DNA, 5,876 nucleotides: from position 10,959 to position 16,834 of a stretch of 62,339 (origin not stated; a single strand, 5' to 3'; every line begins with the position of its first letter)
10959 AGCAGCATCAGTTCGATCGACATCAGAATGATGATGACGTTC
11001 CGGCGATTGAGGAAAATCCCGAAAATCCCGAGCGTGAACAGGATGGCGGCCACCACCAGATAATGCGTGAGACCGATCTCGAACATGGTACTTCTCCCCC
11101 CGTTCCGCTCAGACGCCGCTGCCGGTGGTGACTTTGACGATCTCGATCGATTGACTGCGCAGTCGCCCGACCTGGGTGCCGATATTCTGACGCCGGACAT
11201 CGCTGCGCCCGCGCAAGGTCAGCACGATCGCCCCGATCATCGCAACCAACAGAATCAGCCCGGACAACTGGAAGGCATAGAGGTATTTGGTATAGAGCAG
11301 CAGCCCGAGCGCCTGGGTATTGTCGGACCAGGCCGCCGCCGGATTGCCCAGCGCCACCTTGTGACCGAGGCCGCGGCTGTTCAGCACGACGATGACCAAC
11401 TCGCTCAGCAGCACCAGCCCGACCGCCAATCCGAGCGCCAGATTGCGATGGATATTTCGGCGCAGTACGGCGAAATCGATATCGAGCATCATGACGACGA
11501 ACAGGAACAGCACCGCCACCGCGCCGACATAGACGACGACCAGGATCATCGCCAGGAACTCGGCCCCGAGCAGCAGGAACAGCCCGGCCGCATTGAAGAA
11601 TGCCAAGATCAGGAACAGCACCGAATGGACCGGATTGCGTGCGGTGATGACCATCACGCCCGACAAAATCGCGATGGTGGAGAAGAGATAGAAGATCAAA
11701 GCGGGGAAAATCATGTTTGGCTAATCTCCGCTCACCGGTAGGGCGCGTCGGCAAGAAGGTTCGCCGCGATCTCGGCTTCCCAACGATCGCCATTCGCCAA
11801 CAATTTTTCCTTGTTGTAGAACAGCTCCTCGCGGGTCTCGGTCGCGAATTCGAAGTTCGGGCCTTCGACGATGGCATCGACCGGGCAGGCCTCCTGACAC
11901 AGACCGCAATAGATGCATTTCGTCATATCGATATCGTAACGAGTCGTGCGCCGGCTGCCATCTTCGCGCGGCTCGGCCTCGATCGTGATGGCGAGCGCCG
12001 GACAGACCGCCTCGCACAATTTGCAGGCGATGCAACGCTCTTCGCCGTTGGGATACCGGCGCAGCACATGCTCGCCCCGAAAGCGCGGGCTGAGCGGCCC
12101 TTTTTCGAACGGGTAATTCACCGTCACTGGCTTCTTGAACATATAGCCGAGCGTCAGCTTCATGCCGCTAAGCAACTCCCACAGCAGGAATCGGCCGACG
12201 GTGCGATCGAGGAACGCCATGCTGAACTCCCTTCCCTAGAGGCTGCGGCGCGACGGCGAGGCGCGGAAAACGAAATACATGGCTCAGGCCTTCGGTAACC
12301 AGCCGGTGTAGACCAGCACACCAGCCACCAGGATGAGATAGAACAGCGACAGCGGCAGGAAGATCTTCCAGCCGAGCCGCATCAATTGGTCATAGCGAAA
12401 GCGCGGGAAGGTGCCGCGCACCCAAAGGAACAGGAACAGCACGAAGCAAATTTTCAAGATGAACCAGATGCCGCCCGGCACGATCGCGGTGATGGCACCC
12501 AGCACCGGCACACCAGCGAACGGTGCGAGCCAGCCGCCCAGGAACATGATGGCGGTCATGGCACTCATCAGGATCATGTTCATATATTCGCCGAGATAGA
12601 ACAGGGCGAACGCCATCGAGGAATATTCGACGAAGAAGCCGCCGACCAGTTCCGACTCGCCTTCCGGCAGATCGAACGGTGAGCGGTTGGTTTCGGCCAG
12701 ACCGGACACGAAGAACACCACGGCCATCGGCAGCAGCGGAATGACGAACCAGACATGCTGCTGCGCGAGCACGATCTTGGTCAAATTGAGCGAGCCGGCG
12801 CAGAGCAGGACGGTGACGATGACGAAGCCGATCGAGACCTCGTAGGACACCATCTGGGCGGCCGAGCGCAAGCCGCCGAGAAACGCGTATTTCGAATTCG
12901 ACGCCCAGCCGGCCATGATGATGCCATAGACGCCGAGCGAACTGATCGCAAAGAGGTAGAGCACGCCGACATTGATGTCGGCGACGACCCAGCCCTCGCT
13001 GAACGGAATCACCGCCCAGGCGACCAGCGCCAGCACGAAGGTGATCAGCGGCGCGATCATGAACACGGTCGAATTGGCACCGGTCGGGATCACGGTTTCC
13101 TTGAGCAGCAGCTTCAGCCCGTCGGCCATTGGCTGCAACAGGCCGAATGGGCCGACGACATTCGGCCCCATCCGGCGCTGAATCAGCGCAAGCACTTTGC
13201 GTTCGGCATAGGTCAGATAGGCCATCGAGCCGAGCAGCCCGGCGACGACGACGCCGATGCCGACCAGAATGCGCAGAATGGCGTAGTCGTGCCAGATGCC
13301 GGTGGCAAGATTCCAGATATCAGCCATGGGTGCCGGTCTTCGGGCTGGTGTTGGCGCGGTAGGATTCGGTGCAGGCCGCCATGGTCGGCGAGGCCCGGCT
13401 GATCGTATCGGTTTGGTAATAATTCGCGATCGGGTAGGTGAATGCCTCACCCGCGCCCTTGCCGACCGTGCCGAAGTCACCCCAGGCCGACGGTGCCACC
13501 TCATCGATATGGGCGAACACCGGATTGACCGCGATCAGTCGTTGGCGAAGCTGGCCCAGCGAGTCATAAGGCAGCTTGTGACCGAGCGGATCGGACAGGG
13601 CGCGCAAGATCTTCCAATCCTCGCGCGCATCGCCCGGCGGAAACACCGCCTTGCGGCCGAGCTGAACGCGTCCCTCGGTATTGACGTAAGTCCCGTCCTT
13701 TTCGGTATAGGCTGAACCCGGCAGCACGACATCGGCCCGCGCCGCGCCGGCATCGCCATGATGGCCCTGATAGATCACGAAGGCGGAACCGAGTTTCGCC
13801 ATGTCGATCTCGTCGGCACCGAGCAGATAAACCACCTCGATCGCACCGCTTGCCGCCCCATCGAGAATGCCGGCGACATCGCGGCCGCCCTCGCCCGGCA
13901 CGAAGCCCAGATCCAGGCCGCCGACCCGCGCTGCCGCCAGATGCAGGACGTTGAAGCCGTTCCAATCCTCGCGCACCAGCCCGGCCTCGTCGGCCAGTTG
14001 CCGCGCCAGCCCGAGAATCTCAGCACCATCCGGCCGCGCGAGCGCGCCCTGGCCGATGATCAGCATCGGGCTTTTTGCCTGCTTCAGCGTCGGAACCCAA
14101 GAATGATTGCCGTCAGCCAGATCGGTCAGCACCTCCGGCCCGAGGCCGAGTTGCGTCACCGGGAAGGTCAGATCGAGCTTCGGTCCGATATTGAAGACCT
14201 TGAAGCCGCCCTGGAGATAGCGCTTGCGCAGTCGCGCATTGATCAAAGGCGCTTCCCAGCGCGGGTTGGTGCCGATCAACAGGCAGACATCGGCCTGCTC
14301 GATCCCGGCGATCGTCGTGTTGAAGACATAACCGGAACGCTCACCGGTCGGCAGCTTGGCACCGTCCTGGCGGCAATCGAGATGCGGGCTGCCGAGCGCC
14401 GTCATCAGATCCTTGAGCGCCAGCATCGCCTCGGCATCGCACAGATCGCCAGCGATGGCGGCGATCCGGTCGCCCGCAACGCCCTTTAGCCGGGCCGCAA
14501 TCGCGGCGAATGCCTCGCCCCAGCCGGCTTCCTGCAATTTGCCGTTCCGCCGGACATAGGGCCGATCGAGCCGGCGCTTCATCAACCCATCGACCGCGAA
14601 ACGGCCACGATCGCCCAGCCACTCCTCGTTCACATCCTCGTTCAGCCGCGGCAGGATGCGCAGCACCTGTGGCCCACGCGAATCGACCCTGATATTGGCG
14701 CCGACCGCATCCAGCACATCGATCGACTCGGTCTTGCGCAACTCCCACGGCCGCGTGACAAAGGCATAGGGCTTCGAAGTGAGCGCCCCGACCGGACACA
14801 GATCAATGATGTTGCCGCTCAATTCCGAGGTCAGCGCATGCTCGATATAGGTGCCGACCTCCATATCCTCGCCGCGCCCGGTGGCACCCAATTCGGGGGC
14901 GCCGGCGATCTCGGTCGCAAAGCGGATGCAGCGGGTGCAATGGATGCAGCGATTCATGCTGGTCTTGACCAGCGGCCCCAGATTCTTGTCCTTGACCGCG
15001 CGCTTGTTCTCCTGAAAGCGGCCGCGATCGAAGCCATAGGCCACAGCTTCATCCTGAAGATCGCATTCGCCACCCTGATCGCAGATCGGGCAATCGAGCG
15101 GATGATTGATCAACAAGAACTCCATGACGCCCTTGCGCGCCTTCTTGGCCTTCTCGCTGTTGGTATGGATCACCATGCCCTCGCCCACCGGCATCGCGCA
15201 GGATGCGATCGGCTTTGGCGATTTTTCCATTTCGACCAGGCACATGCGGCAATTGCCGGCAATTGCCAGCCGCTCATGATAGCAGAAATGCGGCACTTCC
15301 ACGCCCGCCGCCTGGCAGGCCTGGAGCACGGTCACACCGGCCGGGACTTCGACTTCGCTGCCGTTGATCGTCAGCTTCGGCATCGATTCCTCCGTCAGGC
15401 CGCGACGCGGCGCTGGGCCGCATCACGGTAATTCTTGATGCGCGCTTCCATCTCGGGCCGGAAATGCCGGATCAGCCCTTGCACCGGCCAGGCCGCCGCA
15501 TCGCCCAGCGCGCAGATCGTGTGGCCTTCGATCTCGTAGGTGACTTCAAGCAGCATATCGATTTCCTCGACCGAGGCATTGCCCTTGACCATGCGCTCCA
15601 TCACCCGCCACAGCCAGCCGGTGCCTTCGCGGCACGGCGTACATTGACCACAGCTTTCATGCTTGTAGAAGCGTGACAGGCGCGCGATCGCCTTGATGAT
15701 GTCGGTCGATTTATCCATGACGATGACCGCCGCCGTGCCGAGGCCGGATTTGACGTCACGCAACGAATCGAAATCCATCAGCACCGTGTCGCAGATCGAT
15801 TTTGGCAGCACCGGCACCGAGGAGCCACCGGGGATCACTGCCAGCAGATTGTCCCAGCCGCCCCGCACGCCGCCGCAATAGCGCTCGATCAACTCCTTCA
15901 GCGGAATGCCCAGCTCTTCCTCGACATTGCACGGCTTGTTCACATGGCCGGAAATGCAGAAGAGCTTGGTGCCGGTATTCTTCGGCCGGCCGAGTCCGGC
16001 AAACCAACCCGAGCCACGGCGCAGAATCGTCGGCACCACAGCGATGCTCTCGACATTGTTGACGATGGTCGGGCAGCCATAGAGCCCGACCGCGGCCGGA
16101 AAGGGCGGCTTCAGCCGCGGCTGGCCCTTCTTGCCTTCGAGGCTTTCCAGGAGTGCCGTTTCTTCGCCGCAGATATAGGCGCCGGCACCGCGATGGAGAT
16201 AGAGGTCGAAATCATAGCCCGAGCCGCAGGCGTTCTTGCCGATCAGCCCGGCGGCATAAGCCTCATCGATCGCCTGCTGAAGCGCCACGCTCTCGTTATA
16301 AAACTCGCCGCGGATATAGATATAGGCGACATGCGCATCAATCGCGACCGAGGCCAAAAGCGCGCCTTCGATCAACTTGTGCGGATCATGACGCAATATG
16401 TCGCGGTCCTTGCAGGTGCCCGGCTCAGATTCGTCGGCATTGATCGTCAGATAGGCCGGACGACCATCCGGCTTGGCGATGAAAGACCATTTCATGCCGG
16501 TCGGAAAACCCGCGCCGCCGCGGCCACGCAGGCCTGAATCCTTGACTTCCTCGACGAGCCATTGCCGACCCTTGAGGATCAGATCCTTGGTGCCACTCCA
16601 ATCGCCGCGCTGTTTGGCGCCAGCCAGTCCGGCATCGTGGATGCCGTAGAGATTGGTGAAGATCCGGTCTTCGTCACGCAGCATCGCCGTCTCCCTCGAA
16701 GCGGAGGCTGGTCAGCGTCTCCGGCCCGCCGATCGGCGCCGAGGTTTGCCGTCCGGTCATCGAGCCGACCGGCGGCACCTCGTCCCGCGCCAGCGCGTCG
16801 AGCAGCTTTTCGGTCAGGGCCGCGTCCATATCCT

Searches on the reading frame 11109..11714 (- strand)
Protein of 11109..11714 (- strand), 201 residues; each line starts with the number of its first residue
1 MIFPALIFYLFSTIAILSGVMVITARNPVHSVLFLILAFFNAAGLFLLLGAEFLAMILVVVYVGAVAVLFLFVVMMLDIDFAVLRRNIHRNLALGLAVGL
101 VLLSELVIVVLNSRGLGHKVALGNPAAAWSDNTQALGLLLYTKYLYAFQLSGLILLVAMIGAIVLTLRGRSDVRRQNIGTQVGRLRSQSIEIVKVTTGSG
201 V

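Call 83: search_protein_families(library=pfam, proteins=[window:11109-11714:-], max_evalue=0.00001)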
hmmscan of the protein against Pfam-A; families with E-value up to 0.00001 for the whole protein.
window:11109-11714:- (201 aa): 1 family
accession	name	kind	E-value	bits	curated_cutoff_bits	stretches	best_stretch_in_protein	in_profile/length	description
PF00499.25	Oxidored_q3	-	3.7e-40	137.5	33.2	1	18-165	1-146/146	NADH-ubiquinone/plastoquinone oxidoreductase chain 6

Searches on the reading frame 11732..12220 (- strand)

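Call 85: search_protein_families(library=pfam, proteins=[window:11732-12220:-], max_evalue=0.00001)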
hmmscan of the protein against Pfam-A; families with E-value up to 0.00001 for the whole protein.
window:11732-12220:- (162 aa): 10 families
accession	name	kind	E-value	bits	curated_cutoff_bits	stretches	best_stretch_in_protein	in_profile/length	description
PF00037.32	Fer4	-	8.1e-15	54.4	21.1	1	96-117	2-23/24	4Fe-4S binding domain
PF12838.12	Fer4_7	-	9.6e-13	48.8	27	1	62-116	1-52/52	4Fe-4S dicluster domain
PF13484.11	Fer4_16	-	3.5e-10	41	30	0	101-135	1-32/66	4Fe-4S double cluster binding domain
PF13183.11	Fer4_8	-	6.9e-10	39.8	27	1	61-114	3-66/68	4Fe-4S dicluster domain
PF14697.11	Fer4_21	-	1.4e-09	38.4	35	0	97-119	3-28/59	4Fe-4S dicluster domain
PF13237.11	Fer4_10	-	5.2e-09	36.4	25.5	1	60-113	6-53/53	4Fe-4S dicluster domain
PF13187.11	Fer4_9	-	3.2e-08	33.9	27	1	62-117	1-52/52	4Fe-4S dicluster domain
PF12837.12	Fer4_6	-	5.6e-08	32.8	25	0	97-117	4-24/24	4Fe-4S binding domain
PF12797.12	Fer4_2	-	6.9e-08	32.4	24.5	0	60-75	7-22/22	4Fe-4S binding domain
PF12800.12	Fer4_4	-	4.5e-06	27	24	0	61-75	2-16/17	4Fe-4S binding domain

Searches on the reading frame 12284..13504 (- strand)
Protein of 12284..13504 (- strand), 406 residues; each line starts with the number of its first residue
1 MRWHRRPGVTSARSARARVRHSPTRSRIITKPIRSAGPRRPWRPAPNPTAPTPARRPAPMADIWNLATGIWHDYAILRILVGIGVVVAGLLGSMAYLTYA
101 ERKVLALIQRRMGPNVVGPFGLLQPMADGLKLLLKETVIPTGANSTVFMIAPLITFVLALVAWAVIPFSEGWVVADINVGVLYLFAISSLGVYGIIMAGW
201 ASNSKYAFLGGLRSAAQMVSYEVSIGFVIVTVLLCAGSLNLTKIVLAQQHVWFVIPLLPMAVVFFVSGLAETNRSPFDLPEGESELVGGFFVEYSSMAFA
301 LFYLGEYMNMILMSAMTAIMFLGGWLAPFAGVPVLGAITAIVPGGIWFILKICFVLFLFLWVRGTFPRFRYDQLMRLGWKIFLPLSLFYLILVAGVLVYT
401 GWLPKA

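Call 83: search_protein_families(library=pfam, proteins=[window:12284-13504:-], max_evalue=0.00001)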
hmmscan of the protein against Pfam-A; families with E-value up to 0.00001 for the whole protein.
window:12284-13504:- (406 aa): 1 family
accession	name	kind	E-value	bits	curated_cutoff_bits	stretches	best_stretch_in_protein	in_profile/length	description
PF00146.26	NADHdh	-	3.3e-127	424.4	27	1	84-394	4-298/298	NADH dehydrogenase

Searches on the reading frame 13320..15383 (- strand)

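Call 83: search_protein_families(library=pfam, proteins=[window:13320-15383:-], max_evalue=0.00001)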
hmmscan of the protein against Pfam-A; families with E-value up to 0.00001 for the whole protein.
window:13320-15383:- (687 aa): 7 families
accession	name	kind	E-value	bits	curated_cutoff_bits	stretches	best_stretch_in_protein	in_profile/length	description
PF00384.28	Molybdopterin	-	1e-106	357.4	24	1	271-598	1-352/353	Molybdopterin oxidoreductase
PF22117.2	Fer4_Nqo3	-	1.8e-34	118.2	27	1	136-202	1-67/67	NADH-quinone oxidoreductase subunit 3, ferredoxin-like domain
PF22151.2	Fer4_NDSU1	-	9.9e-28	95.9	23.8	1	215-265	1-51/51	NADH-ubiquinone oxidoreductase NDSU1/NuoG-like, 4Fe-4S domain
PF13510.11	Fer2_4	-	6.1e-21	74.7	22.8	1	4-76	6-81/82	2Fe-2S iron-sulfur cluster binding domain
PF10588.14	NADH-G_4Fe-4S_3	-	8.9e-17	60.8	27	1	83-120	1-38/40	NADH-ubiquinone oxidoreductase-G iron-sulfur binding region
PF09326.16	NADH_dhqG_C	-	8e-13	49.3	25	1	637-671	17-51/51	NADH-ubiquinone oxidoreductase subunit G, C-terminal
PF00111.32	Fer2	-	3.5e-08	33.7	21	1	5-54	2-49/77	2Fe-2S iron-sulfur cluster binding domain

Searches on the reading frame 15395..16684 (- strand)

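Call 83: search_protein_families(library=pfam, proteins=[window:15395-16684:-], max_evalue=0.00001)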
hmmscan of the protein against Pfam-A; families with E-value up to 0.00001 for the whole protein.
window:15395-16684:- (429 aa): 4 families
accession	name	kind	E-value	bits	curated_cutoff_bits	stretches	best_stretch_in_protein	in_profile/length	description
PF01512.22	Complex1_51K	-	8.3e-47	159.3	31.2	1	47-218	1-149/150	Nuo51 FMN-binding domain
PF10589.14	NADH_4Fe-4S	-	7.6e-33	112.7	23.5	1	332-415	2-85/85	NADH-ubiquinone oxidoreductase-F iron-sulfur binding region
PF22461.2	SLBB_2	-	2.6e-17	63.1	27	1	240-322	1-79/79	SLBB domain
PF10531.15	SLBB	-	1.4e-07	31.6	27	1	242-292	2-54/55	SLBB domain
